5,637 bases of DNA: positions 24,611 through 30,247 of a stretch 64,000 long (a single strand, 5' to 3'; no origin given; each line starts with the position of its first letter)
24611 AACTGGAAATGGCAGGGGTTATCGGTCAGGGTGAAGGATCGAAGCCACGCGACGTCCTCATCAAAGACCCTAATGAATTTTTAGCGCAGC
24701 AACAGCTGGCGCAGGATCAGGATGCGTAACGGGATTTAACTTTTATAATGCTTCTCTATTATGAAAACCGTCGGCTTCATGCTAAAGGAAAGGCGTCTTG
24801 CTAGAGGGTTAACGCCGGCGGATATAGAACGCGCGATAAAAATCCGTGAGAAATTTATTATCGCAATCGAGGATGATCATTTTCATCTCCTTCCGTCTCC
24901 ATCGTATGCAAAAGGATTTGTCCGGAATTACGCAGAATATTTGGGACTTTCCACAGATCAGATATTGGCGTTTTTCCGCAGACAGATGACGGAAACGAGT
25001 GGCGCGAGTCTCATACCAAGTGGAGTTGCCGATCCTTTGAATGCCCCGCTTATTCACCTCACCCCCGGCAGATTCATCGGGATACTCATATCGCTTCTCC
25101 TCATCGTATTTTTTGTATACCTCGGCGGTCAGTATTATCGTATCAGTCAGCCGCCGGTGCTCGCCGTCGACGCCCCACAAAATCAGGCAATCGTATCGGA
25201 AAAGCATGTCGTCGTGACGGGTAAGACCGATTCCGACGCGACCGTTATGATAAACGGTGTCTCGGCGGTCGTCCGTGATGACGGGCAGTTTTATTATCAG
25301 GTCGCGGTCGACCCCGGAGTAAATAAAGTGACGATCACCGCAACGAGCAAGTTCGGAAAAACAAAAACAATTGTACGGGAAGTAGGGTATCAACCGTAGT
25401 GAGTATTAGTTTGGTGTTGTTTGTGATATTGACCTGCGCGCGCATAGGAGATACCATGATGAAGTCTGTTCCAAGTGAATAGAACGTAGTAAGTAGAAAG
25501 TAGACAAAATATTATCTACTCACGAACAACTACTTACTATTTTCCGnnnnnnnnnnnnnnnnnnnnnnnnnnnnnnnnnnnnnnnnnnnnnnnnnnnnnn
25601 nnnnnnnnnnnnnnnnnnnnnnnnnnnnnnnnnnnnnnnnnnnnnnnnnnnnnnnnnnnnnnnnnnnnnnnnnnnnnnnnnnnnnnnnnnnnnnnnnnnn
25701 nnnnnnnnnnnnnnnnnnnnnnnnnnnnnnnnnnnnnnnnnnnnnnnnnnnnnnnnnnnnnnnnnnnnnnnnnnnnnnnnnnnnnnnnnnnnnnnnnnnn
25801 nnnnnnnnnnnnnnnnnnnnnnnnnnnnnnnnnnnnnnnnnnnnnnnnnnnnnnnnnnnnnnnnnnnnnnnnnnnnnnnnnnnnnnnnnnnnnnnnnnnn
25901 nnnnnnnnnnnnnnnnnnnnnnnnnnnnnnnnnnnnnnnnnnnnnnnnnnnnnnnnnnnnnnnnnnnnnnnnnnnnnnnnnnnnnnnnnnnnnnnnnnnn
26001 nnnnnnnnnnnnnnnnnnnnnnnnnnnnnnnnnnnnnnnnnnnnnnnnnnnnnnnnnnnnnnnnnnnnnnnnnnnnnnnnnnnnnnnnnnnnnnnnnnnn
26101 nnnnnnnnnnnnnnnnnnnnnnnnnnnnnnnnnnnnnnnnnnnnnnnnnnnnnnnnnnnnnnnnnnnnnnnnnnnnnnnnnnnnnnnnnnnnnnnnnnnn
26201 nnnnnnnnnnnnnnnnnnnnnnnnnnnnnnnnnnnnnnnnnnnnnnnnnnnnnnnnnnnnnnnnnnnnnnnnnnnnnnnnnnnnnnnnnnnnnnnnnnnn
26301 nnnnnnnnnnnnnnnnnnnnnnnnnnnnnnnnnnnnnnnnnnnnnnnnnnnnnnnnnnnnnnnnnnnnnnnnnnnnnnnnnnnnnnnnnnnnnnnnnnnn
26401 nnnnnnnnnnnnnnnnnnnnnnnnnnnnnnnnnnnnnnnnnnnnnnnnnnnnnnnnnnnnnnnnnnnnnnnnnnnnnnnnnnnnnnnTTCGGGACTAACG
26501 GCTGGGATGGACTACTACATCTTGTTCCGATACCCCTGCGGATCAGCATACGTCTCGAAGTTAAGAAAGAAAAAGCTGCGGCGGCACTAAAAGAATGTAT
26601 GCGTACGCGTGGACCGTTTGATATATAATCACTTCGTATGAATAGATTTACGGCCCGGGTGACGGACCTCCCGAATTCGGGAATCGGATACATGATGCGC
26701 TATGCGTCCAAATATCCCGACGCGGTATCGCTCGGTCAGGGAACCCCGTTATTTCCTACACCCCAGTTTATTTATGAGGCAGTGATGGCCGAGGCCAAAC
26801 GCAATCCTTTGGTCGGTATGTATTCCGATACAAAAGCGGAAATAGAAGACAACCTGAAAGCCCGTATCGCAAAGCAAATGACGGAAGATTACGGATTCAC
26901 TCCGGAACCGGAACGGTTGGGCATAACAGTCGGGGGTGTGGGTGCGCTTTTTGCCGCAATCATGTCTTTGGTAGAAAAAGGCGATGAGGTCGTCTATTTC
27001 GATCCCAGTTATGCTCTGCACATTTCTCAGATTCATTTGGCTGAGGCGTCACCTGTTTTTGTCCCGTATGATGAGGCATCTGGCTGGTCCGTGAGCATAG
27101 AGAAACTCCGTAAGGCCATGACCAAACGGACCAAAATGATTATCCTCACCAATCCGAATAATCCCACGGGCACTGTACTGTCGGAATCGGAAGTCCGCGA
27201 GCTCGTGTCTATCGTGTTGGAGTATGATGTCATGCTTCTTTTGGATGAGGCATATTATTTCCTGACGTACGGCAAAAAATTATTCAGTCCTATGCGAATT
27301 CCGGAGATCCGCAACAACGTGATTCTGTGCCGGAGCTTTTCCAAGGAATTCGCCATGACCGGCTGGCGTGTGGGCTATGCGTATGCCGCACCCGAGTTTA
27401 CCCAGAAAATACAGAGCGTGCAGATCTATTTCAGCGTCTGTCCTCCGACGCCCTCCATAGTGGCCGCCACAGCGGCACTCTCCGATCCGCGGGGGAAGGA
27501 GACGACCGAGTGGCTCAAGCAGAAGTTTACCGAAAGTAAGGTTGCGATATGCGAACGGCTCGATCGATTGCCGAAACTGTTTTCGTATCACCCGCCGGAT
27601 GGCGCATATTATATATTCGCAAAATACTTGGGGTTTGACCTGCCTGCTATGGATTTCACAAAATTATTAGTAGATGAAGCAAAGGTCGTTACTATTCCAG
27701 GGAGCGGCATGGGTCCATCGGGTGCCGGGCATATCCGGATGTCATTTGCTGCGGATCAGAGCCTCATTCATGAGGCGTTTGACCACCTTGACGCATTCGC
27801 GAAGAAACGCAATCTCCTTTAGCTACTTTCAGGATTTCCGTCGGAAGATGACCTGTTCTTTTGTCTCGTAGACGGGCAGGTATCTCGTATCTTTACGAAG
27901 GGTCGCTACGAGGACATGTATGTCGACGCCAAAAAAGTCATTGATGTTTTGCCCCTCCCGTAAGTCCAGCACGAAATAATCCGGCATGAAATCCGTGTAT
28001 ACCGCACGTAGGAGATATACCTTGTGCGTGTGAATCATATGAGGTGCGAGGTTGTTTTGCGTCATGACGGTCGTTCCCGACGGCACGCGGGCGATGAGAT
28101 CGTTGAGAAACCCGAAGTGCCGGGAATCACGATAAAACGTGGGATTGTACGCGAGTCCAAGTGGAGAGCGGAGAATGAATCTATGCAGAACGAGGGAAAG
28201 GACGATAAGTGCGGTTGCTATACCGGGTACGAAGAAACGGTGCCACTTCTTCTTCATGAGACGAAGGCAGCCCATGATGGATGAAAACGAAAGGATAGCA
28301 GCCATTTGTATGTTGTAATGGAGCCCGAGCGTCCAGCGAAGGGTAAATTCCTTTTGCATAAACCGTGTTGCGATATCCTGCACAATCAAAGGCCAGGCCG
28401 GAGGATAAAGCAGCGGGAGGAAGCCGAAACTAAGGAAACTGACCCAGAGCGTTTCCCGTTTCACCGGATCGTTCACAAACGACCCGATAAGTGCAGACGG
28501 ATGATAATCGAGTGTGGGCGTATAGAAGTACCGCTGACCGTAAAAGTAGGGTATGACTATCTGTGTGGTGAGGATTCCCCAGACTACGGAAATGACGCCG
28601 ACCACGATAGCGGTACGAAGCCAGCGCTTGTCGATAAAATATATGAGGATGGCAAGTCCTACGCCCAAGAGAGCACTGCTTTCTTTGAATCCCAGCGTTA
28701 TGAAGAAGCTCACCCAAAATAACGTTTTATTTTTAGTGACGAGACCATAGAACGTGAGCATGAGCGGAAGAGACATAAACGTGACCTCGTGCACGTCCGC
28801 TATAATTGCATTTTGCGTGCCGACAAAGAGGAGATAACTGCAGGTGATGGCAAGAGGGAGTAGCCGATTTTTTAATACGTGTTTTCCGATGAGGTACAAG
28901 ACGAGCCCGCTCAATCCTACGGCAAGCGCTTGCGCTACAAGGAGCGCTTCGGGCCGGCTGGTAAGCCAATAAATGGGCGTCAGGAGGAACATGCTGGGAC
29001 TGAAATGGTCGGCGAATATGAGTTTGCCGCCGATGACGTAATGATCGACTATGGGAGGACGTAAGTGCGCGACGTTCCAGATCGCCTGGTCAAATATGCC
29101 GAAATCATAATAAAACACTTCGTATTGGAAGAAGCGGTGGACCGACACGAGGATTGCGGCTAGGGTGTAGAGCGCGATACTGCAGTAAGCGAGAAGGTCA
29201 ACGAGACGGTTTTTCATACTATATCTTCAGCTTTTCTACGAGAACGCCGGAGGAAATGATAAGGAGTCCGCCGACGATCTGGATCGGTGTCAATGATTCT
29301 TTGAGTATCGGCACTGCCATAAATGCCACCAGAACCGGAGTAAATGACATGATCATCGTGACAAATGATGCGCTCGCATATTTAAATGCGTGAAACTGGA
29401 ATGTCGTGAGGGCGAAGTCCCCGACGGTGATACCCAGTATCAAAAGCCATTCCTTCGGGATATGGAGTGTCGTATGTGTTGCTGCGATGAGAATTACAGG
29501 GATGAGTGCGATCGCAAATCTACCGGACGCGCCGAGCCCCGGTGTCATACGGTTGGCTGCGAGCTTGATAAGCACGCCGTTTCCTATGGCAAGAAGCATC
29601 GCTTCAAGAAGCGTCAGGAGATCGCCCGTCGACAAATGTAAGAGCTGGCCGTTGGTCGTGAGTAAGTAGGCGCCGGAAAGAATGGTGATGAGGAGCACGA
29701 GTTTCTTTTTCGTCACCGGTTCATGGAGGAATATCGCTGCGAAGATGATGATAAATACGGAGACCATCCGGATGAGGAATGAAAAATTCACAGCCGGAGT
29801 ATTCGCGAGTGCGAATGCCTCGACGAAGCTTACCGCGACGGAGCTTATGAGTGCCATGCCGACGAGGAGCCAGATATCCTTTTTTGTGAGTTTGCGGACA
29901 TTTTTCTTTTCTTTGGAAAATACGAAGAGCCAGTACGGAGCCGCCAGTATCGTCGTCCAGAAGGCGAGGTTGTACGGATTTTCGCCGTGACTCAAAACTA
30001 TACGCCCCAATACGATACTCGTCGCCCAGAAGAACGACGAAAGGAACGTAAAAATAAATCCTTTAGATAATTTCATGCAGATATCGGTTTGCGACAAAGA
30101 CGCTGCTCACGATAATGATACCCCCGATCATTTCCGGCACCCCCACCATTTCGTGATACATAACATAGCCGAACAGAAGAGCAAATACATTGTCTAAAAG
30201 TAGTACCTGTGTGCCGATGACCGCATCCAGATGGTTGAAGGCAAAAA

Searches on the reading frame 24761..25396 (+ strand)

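Call 49: search_protein_families(library=pfam, proteins=[window:24761-25396:+], max_evalue=0.001)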
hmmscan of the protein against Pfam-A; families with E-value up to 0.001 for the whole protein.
window:24761-25396:+ (212 aa): 3 families
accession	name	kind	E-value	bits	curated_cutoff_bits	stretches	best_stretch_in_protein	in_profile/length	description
PF13413.12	HTH_25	-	1.4e-20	73.3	24.6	1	7-67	1-61/62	Helix-turn-helix domain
PF09136.16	Glucodextran_B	-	4.7e-12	46.1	27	1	132-208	1-79/83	Glucodextranase, domain B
PF12844.13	HTH_19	-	4.5e-06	26.9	30.2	1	7-69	3-59/64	Helix-turn-helix domain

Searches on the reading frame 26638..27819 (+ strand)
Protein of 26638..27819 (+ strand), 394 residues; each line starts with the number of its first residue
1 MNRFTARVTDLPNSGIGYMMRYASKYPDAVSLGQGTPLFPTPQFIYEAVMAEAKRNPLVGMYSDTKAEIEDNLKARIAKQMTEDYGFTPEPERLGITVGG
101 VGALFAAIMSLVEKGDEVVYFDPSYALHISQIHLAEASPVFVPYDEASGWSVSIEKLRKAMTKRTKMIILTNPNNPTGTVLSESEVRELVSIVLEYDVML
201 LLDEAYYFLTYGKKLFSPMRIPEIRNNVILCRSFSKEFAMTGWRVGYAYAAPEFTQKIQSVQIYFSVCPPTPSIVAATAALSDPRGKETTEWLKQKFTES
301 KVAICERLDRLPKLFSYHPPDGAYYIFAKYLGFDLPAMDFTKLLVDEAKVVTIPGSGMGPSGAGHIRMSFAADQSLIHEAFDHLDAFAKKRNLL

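Call 49: search_protein_families(library=pfam, proteins=[window:26638-27819:+], max_evalue=0.001)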
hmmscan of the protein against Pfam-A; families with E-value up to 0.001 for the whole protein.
window:26638-27819:+ (394 aa): 5 families
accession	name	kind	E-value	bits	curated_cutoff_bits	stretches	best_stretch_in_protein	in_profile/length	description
PF00155.27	Aminotran_1_2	-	1.3e-56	192.8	19.7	1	28-383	2-360/361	Aminotransferase class I and II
PF01053.26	Cys_Met_Meta_PP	-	1.6e-06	27.4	27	1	37-206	21-176/381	Cys/Met metabolism PLP-dependent enzyme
PF01212.27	Beta_elim_lyase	-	5.2e-06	26.4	27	1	98-205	54-170/288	Beta-eliminating lyase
PF01041.23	DegT_DnrJ_EryC1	-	2.3e-05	24.2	19.8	1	100-203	48-145/360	DegT/DnrJ/EryC1/StrS aminotransferase family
PF00266.25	Aminotran_5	-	0.00048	19.7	21.5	1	98-205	68-177/371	Aminotransferase class-V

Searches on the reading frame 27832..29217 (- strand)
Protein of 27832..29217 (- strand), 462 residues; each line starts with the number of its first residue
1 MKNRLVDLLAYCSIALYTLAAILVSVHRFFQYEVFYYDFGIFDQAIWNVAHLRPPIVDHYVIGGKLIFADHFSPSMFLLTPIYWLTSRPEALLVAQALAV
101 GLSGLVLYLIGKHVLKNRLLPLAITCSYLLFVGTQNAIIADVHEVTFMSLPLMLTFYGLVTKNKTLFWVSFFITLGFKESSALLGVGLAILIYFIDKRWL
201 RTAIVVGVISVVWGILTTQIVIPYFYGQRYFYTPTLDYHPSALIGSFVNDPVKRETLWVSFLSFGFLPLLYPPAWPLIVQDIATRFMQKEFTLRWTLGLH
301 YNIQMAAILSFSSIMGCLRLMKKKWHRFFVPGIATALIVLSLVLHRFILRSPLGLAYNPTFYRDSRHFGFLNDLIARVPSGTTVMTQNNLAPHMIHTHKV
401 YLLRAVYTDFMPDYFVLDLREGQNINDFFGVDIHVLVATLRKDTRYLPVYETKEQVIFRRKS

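Call 9: search_protein_families(library=pfam, proteins=[window:27832-29217:-], max_evalue=0.00001)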
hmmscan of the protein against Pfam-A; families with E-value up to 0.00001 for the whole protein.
window:27832-29217:- (462 aa): 1 family
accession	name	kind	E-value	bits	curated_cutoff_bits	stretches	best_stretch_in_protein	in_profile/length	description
PF09852.15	DUF2079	-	7.6e-43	147.7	28.2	1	37-418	10-422/459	Predicted membrane protein (DUF2079)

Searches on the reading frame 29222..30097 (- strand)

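Call 69: search_protein_families(library=pfam, proteins=[window:29222-30097:-], max_evalue=0.001)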
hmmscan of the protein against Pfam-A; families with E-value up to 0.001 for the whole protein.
window:29222-30097:- (292 aa): 1 family
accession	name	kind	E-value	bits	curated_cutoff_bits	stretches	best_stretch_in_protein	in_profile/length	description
PF00892.27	EamA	-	1.3e-35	123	28.2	2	12-147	2-134/135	EamA-like transporter family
